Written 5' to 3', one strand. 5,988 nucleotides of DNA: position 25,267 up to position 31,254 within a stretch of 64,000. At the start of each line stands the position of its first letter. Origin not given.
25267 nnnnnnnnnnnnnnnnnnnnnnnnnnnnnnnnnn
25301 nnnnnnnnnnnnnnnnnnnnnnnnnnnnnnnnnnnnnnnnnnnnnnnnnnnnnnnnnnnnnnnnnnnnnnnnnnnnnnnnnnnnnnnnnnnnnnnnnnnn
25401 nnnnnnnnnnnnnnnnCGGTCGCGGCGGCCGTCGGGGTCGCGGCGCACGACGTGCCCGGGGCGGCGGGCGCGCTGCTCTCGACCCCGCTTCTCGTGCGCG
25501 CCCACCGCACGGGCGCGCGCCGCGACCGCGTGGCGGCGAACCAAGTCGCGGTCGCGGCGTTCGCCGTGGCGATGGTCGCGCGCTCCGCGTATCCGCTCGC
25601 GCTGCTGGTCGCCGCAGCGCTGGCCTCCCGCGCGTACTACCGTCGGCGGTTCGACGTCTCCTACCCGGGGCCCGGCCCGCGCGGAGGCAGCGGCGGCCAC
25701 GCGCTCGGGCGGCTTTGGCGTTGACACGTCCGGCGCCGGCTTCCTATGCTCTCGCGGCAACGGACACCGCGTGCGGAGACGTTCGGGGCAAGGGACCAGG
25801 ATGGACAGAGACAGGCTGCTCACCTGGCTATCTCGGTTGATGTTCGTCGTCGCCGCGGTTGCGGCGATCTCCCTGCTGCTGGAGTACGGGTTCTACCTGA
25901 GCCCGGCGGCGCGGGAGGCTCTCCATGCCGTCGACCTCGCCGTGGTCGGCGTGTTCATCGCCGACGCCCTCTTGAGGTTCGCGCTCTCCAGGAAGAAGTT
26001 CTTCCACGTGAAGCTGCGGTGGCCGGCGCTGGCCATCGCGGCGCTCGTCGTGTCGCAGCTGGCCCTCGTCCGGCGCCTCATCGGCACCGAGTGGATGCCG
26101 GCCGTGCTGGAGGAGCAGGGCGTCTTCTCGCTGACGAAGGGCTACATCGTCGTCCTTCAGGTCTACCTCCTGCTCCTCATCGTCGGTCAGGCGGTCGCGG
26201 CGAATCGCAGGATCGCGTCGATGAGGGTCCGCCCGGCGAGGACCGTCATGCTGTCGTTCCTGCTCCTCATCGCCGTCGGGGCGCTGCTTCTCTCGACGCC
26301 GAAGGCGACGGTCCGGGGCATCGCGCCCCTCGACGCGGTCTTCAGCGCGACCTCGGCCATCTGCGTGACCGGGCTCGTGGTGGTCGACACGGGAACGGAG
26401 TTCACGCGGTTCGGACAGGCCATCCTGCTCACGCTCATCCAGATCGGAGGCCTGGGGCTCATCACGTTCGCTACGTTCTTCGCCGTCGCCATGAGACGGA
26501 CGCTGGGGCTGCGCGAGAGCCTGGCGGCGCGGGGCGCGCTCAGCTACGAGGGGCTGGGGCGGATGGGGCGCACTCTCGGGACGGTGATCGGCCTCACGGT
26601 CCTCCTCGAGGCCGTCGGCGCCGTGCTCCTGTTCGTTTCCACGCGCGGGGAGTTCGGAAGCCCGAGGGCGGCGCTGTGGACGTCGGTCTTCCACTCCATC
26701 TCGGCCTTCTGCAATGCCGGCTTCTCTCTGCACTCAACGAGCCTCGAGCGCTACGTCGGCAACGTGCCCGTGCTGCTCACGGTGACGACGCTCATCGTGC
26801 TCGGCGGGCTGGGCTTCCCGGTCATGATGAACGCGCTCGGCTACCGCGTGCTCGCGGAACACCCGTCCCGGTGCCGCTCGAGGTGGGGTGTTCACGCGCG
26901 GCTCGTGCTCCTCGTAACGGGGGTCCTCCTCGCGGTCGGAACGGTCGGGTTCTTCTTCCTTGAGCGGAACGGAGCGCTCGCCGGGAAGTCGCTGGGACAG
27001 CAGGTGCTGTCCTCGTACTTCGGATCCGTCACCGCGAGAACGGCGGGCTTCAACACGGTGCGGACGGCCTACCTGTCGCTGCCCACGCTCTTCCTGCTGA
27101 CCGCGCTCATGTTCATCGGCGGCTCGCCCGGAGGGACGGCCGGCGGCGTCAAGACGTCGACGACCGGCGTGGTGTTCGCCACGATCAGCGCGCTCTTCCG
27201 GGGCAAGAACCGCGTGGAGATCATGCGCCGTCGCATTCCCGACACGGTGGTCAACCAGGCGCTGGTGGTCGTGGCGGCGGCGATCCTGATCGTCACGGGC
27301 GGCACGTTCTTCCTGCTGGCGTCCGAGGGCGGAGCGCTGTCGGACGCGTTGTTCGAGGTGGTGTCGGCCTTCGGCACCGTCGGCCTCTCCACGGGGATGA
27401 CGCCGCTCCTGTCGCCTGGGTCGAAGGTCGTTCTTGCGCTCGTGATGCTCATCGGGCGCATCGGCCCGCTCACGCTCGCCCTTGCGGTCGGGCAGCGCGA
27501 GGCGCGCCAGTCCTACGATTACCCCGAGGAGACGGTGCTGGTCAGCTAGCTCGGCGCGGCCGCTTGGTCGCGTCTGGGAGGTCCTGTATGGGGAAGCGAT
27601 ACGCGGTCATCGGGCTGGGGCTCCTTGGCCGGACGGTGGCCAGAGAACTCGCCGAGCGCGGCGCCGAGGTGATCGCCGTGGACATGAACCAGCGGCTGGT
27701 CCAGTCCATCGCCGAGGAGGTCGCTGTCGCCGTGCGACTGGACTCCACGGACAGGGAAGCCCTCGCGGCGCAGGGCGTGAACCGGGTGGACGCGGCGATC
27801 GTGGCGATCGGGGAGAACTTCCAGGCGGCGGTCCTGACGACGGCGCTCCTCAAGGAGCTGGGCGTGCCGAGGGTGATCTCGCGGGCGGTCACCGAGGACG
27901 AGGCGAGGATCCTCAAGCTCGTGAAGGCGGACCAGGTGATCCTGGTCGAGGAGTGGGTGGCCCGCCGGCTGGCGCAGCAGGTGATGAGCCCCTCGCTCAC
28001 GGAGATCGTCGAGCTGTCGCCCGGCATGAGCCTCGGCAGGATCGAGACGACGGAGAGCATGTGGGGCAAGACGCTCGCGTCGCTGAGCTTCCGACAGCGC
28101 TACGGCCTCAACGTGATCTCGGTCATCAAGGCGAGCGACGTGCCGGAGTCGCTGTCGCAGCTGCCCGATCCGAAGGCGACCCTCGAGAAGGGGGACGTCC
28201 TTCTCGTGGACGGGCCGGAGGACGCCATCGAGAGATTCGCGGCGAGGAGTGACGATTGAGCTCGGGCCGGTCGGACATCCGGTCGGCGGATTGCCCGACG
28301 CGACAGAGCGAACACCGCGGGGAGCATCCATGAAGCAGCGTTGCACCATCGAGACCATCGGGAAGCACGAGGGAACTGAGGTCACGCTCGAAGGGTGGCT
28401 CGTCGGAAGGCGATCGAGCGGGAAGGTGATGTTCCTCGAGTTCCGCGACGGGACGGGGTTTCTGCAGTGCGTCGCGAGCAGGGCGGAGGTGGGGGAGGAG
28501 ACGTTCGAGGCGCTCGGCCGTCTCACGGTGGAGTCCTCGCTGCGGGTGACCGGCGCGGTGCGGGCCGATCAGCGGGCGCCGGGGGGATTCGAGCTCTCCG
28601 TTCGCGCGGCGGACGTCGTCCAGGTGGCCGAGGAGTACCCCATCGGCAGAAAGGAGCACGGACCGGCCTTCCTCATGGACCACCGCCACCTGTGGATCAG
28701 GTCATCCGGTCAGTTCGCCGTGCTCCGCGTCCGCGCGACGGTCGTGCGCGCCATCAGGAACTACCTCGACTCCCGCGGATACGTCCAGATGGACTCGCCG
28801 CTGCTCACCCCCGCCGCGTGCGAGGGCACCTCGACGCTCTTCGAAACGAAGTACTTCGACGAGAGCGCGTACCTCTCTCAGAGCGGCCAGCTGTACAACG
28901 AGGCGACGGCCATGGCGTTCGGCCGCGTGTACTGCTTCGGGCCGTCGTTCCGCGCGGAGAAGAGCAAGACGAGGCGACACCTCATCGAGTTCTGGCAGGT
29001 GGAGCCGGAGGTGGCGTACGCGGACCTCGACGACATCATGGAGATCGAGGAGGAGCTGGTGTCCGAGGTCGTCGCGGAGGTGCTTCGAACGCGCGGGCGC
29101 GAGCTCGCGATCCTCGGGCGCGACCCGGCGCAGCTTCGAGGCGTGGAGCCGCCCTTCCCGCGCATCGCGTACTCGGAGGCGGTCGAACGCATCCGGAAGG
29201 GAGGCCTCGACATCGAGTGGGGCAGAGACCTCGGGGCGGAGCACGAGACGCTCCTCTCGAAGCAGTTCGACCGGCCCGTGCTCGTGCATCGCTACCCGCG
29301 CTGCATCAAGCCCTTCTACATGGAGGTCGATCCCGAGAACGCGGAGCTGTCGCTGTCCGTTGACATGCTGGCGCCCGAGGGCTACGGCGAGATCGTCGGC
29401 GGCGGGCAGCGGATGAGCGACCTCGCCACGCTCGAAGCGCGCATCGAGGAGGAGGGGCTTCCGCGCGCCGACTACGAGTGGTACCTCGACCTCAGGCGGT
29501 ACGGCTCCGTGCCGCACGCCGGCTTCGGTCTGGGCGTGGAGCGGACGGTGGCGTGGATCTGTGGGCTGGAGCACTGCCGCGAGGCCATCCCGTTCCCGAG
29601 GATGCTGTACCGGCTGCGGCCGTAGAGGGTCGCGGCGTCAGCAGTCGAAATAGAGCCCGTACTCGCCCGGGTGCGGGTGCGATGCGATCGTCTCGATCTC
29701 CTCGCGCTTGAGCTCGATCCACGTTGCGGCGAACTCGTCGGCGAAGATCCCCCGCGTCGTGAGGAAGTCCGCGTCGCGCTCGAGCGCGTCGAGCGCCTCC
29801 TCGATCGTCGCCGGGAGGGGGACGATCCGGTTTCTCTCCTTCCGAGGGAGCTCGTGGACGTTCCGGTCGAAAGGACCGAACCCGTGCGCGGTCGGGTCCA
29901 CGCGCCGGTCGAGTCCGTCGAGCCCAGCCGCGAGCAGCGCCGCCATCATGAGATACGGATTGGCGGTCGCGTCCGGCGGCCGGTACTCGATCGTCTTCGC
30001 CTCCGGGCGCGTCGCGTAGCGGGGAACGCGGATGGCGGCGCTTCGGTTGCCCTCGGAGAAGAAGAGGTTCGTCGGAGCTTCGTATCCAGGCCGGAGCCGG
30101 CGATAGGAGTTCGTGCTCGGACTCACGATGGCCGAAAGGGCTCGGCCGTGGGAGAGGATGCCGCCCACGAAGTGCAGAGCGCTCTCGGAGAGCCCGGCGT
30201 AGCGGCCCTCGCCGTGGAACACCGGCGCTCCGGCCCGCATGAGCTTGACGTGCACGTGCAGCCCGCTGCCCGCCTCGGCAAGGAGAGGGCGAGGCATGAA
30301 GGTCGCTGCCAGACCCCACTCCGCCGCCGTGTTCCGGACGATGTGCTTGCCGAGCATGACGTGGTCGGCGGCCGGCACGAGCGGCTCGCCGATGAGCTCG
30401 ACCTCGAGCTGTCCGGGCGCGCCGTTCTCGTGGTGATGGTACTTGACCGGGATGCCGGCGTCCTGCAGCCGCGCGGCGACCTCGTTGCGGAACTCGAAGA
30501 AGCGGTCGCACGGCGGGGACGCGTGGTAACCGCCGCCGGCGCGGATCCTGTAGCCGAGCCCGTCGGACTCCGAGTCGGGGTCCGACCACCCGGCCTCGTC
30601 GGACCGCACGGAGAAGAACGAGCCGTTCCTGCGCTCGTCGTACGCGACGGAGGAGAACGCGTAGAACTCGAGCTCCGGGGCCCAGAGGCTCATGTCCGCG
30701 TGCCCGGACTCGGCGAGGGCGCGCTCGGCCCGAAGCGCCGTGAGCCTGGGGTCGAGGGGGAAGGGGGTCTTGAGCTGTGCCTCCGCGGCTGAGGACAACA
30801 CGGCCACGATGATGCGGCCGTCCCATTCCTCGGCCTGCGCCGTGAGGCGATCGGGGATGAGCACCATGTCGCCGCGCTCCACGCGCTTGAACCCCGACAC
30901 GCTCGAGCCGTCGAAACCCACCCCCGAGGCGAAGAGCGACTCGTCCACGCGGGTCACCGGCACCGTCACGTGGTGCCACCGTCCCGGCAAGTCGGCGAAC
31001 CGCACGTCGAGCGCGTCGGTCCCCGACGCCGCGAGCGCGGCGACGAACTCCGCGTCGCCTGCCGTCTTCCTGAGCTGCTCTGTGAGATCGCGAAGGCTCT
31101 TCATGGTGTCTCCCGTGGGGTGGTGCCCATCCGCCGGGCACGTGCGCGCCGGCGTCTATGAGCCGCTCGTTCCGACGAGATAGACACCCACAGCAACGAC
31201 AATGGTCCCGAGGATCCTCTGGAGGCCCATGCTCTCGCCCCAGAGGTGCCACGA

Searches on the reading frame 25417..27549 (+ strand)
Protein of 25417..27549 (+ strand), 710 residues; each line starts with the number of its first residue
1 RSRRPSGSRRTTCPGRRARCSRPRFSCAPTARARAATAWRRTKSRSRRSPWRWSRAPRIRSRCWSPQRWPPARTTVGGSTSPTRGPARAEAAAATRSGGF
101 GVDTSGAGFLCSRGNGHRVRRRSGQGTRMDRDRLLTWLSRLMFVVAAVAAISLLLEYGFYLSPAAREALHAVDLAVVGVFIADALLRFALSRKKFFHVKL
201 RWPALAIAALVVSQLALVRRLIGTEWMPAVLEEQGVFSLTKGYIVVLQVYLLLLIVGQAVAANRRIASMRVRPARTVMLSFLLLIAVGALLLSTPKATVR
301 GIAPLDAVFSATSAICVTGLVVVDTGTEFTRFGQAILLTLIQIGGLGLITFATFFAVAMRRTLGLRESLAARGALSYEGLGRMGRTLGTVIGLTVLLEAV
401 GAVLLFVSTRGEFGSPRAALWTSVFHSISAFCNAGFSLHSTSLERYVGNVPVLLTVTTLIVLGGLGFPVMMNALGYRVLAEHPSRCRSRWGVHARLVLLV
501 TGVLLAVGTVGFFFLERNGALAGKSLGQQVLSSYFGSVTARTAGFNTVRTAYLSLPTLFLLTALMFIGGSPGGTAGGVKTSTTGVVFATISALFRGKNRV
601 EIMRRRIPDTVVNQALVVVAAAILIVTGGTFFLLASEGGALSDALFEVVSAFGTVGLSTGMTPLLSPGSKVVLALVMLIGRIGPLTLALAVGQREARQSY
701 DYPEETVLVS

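Call 14: search_protein_families(library=pfam, proteins=[window:25417-27549:+], max_evalue=0.001)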
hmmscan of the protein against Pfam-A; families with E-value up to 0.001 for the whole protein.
window:25417-27549:+ (710 aa): 1 family
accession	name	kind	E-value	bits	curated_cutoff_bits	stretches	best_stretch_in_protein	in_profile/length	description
PF02386.22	TrkH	-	1e-59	202.8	27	1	290-690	52-489/502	Cation transport protein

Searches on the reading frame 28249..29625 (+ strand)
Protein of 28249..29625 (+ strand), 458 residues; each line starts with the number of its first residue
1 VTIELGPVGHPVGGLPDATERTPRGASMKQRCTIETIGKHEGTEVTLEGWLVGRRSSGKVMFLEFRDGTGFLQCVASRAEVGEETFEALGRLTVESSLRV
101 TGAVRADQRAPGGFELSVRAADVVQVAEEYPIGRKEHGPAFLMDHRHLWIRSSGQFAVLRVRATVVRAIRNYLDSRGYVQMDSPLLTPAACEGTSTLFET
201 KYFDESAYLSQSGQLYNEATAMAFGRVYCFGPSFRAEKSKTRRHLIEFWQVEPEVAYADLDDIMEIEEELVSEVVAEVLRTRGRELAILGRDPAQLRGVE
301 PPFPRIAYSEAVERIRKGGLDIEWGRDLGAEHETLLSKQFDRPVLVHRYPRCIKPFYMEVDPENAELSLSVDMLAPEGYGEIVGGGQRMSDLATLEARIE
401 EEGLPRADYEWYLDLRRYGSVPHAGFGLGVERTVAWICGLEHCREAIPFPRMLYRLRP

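Call 14: search_protein_families(library=pfam, proteins=[window:28249-29625:+], max_evalue=0.001)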
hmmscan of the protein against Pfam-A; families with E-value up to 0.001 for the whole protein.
window:28249-29625:+ (458 aa): 2 families
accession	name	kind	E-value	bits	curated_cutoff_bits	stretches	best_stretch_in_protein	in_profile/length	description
PF00152.25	tRNA-synt_2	-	1.8e-72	244.4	25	1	142-452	5-307/308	tRNA synthetases class II (D, K and N)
PF01336.31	tRNA_anti-codon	-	4.3e-15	55.8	27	1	45-119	1-70/75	OB-fold nucleic acid binding domain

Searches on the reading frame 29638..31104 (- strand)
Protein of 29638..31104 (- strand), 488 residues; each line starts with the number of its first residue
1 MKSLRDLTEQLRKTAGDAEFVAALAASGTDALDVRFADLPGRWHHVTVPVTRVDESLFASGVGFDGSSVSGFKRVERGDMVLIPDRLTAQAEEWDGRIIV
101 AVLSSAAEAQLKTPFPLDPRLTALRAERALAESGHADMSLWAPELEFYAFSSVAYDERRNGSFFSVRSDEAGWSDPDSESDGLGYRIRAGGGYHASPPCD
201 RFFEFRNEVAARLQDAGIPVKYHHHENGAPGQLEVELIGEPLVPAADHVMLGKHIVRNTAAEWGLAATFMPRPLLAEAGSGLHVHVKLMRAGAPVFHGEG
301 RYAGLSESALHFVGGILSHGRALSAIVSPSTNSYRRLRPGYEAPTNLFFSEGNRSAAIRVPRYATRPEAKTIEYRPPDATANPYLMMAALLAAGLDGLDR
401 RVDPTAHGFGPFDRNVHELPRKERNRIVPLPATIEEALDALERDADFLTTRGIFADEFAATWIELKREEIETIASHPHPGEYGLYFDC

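Call 14: search_protein_families(library=pfam, proteins=[window:29638-31104:-], max_evalue=0.001)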
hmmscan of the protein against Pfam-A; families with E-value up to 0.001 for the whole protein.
window:29638-31104:- (488 aa): 2 families
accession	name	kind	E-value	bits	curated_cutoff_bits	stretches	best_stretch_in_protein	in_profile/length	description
PF00120.29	Gln-synt_C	-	1.8e-98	330.3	24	1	117-485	2-344/344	Glutamine synthetase, catalytic domain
PF03951.24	Gln-synt_N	-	2.5e-20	72.3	33.4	1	31-102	4-75/82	Glutamine synthetase, beta-Grasp domain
